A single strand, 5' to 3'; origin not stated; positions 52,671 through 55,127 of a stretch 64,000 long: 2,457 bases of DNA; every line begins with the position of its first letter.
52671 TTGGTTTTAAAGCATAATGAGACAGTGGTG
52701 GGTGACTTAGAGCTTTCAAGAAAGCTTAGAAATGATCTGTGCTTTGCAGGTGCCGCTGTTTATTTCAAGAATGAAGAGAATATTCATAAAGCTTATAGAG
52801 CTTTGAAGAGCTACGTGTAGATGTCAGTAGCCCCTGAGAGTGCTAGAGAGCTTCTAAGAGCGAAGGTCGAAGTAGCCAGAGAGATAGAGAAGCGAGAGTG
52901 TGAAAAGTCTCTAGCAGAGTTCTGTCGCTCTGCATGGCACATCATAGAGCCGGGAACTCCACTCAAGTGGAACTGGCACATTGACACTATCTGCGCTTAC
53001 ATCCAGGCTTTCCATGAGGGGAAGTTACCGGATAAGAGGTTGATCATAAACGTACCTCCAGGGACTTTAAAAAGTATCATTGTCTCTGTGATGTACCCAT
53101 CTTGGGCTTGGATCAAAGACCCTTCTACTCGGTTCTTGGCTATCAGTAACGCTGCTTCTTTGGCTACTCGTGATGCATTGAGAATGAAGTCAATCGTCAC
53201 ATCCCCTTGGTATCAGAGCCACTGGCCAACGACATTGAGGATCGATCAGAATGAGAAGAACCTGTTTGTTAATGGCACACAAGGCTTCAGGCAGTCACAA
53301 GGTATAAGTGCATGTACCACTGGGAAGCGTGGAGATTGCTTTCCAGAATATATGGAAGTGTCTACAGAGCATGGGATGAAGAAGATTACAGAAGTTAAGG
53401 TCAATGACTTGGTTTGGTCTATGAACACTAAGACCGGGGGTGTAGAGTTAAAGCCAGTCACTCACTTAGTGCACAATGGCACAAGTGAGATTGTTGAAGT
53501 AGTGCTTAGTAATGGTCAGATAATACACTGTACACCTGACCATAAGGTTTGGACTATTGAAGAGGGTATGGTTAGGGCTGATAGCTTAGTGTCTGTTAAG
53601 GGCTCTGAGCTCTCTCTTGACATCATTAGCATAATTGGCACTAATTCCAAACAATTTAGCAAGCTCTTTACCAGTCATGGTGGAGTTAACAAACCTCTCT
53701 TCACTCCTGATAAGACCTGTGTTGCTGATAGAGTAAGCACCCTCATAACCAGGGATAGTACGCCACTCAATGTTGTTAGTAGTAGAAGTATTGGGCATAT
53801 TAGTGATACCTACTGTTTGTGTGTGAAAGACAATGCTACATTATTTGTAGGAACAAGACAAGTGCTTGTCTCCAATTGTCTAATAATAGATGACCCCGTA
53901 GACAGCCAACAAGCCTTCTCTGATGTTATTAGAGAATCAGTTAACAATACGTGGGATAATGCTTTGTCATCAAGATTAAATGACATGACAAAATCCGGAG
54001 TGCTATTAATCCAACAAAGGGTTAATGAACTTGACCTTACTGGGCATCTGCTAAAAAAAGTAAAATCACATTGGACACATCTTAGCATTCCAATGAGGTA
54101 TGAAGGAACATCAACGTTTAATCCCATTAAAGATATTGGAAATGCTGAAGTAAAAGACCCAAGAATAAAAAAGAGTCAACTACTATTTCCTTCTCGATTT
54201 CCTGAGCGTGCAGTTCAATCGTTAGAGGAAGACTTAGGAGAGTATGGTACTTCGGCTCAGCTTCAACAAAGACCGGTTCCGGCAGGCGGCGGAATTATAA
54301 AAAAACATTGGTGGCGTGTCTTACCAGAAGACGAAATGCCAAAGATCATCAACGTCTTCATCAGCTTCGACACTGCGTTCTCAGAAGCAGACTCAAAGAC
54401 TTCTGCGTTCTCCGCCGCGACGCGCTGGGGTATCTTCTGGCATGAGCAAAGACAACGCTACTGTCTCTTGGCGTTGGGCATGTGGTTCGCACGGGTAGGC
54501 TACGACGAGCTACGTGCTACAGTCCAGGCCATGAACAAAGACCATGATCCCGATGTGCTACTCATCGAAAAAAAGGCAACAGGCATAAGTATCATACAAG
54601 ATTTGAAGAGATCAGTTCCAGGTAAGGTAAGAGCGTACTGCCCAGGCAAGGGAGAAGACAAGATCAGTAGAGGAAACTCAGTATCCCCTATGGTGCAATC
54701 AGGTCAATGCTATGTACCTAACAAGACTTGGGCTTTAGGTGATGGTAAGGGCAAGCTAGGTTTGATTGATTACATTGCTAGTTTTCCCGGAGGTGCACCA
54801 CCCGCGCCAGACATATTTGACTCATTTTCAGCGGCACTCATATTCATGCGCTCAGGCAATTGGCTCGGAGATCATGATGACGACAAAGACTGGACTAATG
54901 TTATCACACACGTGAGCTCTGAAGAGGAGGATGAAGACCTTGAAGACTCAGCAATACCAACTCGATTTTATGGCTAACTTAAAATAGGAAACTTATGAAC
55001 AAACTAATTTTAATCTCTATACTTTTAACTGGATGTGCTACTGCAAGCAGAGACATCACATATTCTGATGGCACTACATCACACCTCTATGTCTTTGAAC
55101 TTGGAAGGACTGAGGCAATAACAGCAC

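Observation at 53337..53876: Mini-intein inserted at the Walker B motif of the large terminase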

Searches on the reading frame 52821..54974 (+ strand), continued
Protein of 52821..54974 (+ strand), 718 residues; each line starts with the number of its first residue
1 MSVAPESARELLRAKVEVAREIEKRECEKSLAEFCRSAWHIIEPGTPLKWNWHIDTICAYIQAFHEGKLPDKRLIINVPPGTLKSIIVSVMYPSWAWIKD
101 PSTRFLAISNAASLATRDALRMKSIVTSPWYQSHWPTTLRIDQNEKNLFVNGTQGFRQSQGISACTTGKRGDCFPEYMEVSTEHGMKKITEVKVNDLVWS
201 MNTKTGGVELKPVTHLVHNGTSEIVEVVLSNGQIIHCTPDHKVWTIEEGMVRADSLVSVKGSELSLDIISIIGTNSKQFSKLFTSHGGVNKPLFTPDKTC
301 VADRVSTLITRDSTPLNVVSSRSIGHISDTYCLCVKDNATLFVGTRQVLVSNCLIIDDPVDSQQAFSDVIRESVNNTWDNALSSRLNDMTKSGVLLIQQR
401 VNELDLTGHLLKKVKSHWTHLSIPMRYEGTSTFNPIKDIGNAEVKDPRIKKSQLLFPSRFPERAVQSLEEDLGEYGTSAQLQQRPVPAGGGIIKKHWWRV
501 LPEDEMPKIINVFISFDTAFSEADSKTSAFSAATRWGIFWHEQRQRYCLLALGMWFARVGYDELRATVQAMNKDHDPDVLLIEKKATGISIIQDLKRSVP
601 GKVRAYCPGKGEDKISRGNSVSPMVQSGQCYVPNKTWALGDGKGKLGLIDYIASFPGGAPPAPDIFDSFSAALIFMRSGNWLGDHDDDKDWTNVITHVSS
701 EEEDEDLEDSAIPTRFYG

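Call 65: search_protein_families(library=phrogs, proteins=[P0008, L003:3778-4761:-], max_evalue=0.001)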
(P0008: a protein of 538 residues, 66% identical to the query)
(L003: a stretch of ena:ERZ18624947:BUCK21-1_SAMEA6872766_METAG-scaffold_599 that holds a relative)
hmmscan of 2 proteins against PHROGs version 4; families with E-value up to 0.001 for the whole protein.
P0008 (538 aa): 3 families
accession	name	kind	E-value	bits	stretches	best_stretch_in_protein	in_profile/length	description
phrog_38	-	head and packaging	1.2e-74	253.3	1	22-509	266-712/760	terminase large subunit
phrog_4758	-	head and packaging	5.4e-40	138.3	1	25-249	11-236/243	terminase large subunit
phrog_5573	-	head and packaging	1.7e-23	84.3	1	238-500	9-234/250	terminase large subunit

L003:3778-4761:- (328 aa): 11 families
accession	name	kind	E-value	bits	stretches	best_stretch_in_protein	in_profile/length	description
phrog_59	-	DNA, RNA and nucleotide metabolism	1.3e-37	131.2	1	7-234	135-317/423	HNH endonuclease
phrog_1492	-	DNA, RNA and nucleotide metabolism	2.2e-34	120.3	1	11-130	46-165/414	HNH endonuclease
phrog_959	-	DNA, RNA and nucleotide metabolism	3e-24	86.3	1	11-129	7-111/138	HNH endonuclease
phrog_37683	-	unknown function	9.6e-09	35.7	1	47-149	132-234/279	-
phrog_99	-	DNA, RNA and nucleotide metabolism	6.2e-08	33.7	1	61-127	148-208/383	HNH endonuclease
phrog_4578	-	DNA, RNA and nucleotide metabolism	1.9e-07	32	1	78-127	14-62/130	HNH endonuclease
phrog_323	-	transcription regulation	3.3e-05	24.6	1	159-321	63-245/319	transcriptional regulator, D5-like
phrog_7545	-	DNA, RNA and nucleotide metabolism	6.2e-05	24.2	0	54-119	62-128/160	HNH endonuclease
phrog_15471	-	DNA, RNA and nucleotide metabolism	0.0004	21.3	1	56-120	12-76/183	HNH endonuclease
phrog_12058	-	unknown function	0.00041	19.8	1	196-313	481-606/768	-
phrog_826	-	DNA, RNA and nucleotide metabolism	0.00049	20.7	1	77-126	111-160/281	HNH endonuclease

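Call 66: find_related_loci(query=A1, collection=genome_contigs, flank=3000)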
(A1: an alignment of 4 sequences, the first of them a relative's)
Query A1 (328 aa) in genome_contigs; peptide patterns used: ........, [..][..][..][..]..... (x = any residue, [..] = any of these).
103 stretches matched a pattern; 13 encode a relative of the query (tblastn E <= 1e-3); 13 distinct loci.
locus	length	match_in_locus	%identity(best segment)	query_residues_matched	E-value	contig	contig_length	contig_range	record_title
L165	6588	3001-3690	35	1-234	4e-37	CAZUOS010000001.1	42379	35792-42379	MAG TPA_asm: uncultured Azospirillum sp. isolate SRP135725_co3_511 genome assembly, contig: NODE_543_length_42379_cov_14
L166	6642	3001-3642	33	3-232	5e-26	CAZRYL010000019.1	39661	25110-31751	MAG TPA_asm: uncultured Methanotrichaceae archaeon isolate binchicken_co190_423 genome assembly, contig: NODE_2046_lengt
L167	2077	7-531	35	61-231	1e-25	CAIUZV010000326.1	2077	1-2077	MAG: uncultured beta proteobacterium isolate Loclat_bin-04081 genome assembly, contig: bin-04081:326/461, whole genome s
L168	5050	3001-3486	36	3-179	3e-25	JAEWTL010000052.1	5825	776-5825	MAG: Bacillota bacterium isolate OH_SDB_141 k127_587464, whole genome shotgun sequence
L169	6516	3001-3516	38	12-184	2e-19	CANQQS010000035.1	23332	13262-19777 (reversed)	MAG: uncultured Clostridia bacterium isolate Lapin-008__bin90 genome assembly, contig: Lapin-008__NODE_2498_length_23332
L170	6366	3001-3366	41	11-130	7e-18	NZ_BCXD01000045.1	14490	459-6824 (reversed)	Rhodococcus rhodnii NBRC 100604, whole genome shotgun sequence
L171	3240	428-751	42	78-183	6e-17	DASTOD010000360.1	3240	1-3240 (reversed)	MAG TPA_asm: Candidatus Binatia bacterium isolate SMAG_U2161 k141_200219, whole genome shotgun sequence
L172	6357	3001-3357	38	1-129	3e-16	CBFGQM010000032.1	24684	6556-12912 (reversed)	MAG TPA_asm: uncultured Streptomyces sp. isolate SRR15517647_binner13_Refined_2 genome assembly, contig: ERZ27320703.45,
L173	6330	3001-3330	36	58-164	9e-16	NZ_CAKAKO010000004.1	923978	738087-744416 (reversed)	Xenophilus sp. Marseille-Q4582, whole genome shotgun sequence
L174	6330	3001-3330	36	58-164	9e-16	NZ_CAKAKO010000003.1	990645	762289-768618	Xenophilus sp. Marseille-Q4582, whole genome shotgun sequence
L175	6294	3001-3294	39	44-139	5e-13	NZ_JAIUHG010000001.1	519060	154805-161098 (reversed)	Mesorhizobium sp. CA8 contig_1, whole genome shotgun sequence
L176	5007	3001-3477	30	11-170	9e-13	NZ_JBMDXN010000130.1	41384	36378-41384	MAG: Sphingomonas sp. isolate FBaRs1_54 FBaRs1_contig130, whole genome shotgun sequence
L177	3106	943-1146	43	78-146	7e-11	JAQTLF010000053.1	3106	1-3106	MAG: Candidatus Moraniibacteriota bacterium isolate STA_10 NODE_99464_length_3106_cov_1.148036_Sandtown_A, whole genome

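Call 71: search_solved_structures(query=A1, max_evalue=0.01, show_alignments=1)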
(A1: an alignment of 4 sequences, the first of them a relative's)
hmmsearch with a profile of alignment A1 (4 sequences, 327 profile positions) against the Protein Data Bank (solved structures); distinct sequences matched with E-value up to 0.01: 1.
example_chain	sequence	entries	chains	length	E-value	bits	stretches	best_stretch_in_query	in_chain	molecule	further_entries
1u3e_M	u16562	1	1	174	1.9e-13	53.6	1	11-145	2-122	HNH homing endonuclease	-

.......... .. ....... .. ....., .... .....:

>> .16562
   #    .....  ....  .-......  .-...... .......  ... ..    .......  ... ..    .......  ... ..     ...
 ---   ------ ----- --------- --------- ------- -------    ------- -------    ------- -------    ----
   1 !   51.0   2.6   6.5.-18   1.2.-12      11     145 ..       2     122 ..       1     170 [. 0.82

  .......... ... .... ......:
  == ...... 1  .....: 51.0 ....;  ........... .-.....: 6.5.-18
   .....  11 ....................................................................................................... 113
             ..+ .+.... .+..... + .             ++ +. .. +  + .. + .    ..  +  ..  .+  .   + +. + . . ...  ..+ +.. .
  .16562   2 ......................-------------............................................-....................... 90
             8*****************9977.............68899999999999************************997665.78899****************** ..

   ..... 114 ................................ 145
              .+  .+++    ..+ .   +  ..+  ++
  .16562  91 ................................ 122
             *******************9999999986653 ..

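Call 75: find_encoding_contigs(protein=P0001, flank=3000, max_places=3)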
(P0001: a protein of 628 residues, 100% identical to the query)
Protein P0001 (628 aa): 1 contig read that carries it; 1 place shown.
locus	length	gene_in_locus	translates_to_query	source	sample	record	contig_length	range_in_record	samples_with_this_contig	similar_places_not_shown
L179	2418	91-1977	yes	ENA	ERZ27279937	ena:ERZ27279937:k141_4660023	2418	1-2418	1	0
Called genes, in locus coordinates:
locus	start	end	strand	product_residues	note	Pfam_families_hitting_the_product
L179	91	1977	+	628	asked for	PF01079:Hint (weak), PF14890:Intein_splicing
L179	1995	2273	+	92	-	-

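Call 81: find_encoding_contigs(protein=P0027, flank=1000, max_places=1)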
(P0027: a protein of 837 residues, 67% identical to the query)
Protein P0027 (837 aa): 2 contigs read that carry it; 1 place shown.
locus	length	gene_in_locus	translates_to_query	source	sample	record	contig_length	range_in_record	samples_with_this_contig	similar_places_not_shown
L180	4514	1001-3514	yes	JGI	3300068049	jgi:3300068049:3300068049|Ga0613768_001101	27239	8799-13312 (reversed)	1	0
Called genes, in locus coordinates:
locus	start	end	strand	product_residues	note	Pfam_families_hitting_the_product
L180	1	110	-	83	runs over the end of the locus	-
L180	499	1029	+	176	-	-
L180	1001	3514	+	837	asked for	PF17289:Terminase_6C (faint)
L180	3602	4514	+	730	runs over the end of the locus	-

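Call 82: find_encoding_contigs(protein=P0043, flank=1000, max_places=1)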
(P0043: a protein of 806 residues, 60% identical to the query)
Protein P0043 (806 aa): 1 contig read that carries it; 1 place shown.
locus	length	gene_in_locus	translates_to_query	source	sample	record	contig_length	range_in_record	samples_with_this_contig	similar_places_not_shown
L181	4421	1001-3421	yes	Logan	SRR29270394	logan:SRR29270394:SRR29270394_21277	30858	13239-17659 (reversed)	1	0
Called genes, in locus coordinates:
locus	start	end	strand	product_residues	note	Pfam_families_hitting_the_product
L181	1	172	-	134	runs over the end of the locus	-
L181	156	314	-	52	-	-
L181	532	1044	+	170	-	-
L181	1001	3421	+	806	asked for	-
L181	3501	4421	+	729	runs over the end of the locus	PF23899:SU10_portal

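Call 86: predict_structure(alignment_id=A3)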
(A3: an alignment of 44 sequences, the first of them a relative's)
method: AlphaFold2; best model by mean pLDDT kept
length: 538 residues; sequences in the alignment: 44
mean_pLDDT: 85.3   pTM: 0.72
mean pLDDT of the five models: 85.3, 85.1, 84.2, 84.0, 83.2
residues with pLDDT >= 90: 290; 70-90: 175; 50-70: 48; < 50: 25
segments of 3 or more residues with pLDDT < 50: 508-520, 530-538
pLDDT, mean of each block of 10 residues (from residue 1): 56 86 95 97 93 96 97 95 93 97 95 90 94 95 82 92 87 93 86 88 91 93 90 88 95 90 96 93 92 87 87 82 91 92 59 82 91 95 82 88 80 69 70 68 90 93 85 90 85 91 67 42 58 41
secondary structure, 60 per line:
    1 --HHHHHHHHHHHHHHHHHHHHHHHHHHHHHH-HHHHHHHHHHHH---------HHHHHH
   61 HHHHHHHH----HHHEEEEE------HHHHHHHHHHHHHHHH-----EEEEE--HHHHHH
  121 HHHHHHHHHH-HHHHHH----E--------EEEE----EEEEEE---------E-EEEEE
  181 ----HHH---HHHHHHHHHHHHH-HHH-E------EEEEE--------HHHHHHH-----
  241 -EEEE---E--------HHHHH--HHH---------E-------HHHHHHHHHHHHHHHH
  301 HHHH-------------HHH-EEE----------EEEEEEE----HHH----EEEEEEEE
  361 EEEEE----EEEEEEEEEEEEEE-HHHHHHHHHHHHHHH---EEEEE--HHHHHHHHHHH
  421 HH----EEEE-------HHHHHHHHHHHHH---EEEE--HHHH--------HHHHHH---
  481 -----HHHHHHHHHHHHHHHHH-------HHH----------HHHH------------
elements in order: H3-32 H34-45 H55-68 E76-80 H87-102 E108-112 H115-130 H132-137 E151-154 E159-164 E176-180 H191-203 E216-220 H229-235 E242-245 H258-262 H285-304 E322-324 E335-341 E353-365 E370-383 H385-399 E403-407 H410-422 E427-430 H438-450 E454-457 H460-463 H472-477 H486-502 H523-526

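Call 89: fold_search(model_id=the predicted structure, library=pdb)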
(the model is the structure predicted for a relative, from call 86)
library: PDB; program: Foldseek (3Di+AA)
matches with E <= 10: 1066; with E <= 0.001: 31
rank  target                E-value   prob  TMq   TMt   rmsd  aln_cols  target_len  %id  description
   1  8dgc_E                1.4e-16  1.00  0.44  0.44  13.0       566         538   15  Avs3 bound to phage PhiV-1 terminase (released 2022-08-03)
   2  3cpe                  1.6e-12  1.00  0.34  0.33  16.0       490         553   10  Crystal Structure of T4 gp17 (released 2009-01-13)
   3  5oeb_A                1.0e-11  1.00  0.31  0.40  14.5       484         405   10  Structure of large terminase from the thermophilic bacteriophage D6E in complex with ADP (Crystal form 3) (released 2017-10-11)
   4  5oeb_F                2.3e-11  1.00  0.29  0.37  14.5       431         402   11  Structure of large terminase from the thermophilic bacteriophage D6E in complex with ADP (Crystal form 3) (released 2017-10-11)
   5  5oea_A                4.8e-11  1.00  0.30  0.38  14.3       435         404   11  Structure of large terminase from the thermophilic bacteriophage D6E in complex with ATP-gamma-S (Crystal form 3) (released 2017-10-11)
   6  5oeb_C                5.4e-11  1.00  0.30  0.39  14.5       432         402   10  Structure of large terminase from the thermophilic bacteriophage D6E in complex with ADP (Crystal form 3) (released 2017-10-11)
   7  5oee_A                6.3e-11  1.00  0.31  0.40  14.1       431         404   10  Structure of large terminase from the thermophilic bacteriophage D6E (Crystal form 3) (released 2017-10-11)
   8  3ezk_A                6.3e-11  1.00  0.35  0.34  16.7       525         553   11  Bacteriophage T4 gp17 motor assembly based on crystal structures and cryo-EM reconstructions (released 2009-01-13)
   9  5oe8_B                9.3e-11  1.00  0.32  0.40  14.1       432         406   11  Structure of large terminase from the thermophilic bacteriophage D6E (Crystal form 2) (released 2017-10-11)
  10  5oee_C                1.4e-10  1.00  0.31  0.40  14.4       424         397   11  Structure of large terminase from the thermophilic bacteriophage D6E (Crystal form 3) (released 2017-10-11)
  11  5oe9_B                2.3e-10  1.00  0.31  0.39  14.3       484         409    9  Structure of large terminase from the thermophilic bacteriophage D6E in complex with sulfate (Crystal form 2) (released 2017-10-11)
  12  5oee_B                2.4e-10  1.00  0.31  0.39  14.5       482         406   10  Structure of large terminase from the thermophilic bacteriophage D6E (Crystal form 3) (released 2017-10-11)
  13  4idh                  2.4e-10  1.00  0.30  0.35  15.2       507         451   11  Crystal Structure of the large terminase subunit gp2 of bacterial virus Sf6 (released 2013-05-01)
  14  5oea_B                2.8e-10  1.00  0.32  0.41  14.1       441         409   10  Structure of large terminase from the thermophilic bacteriophage D6E in complex with ATP-gamma-S (Crystal form 3) (released 2017-10-11)
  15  5oee_F                3.0e-10  1.00  0.30  0.39  14.7       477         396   10  Structure of large terminase from the thermophilic bacteriophage D6E (Crystal form 3) (released 2017-10-11)
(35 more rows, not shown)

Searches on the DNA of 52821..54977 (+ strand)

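Call 6: search_dna_similar(query=window:52821-54977:+, collection=phages, mode=distant, max_rows=25)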
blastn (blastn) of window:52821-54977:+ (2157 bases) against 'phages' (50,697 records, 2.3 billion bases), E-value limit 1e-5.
No match.
